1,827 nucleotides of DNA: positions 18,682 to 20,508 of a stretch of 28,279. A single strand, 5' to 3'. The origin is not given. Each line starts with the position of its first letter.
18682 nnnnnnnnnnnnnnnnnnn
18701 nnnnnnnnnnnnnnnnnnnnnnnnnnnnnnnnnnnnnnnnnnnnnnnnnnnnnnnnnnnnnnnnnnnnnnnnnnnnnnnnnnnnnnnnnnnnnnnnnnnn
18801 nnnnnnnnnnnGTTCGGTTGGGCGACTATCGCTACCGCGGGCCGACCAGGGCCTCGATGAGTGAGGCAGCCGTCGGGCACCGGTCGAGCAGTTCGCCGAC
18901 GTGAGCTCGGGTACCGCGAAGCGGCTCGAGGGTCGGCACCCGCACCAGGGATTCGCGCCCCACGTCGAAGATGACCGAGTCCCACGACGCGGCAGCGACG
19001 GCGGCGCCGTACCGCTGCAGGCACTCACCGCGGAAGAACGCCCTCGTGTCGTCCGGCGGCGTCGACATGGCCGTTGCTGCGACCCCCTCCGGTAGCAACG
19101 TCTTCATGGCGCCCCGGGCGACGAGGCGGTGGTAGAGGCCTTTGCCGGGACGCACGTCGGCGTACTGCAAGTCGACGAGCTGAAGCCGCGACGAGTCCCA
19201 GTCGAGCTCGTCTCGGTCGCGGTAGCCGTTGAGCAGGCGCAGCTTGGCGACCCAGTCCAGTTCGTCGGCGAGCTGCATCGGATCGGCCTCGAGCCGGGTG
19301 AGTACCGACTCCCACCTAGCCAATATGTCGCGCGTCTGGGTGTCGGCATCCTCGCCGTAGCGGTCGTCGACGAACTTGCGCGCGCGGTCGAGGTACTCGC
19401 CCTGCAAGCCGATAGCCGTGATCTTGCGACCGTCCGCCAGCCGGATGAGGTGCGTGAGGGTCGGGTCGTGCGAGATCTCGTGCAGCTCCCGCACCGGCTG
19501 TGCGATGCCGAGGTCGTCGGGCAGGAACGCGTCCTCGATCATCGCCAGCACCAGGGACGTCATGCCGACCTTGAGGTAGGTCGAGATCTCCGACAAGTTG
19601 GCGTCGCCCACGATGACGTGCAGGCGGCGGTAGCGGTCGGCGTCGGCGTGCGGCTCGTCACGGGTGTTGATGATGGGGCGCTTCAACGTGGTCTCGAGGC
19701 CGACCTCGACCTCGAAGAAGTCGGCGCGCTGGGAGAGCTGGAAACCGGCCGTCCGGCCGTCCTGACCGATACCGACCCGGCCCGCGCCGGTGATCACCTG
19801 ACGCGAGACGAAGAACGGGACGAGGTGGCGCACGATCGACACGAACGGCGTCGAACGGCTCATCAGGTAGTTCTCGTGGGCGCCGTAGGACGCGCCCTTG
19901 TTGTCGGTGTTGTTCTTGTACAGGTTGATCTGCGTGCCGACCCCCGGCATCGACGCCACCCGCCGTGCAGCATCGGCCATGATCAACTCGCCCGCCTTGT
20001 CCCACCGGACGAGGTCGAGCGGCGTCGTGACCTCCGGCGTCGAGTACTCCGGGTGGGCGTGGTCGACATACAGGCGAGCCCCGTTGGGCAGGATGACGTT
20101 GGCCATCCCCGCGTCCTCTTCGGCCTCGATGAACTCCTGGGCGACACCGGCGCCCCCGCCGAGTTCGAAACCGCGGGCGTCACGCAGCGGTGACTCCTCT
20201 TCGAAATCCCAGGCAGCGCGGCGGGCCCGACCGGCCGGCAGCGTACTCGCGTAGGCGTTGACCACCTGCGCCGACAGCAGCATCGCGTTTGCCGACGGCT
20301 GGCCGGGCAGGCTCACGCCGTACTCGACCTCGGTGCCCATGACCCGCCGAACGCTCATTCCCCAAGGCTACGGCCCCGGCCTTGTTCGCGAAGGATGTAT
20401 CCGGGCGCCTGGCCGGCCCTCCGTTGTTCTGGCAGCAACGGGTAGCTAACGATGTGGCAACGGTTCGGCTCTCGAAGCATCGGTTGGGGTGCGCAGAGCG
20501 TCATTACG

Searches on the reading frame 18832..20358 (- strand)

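Call 6: search_protein_families(library=pfam, proteins=[window:18832-20358:-])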
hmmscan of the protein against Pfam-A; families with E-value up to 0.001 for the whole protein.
window:18832-20358:- (508 aa): 1 family
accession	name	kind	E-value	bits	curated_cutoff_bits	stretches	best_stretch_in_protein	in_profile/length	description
PF03136.20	Pup_ligase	-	1.1e-186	621.6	25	1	5-462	1-440/441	Pup-ligase protein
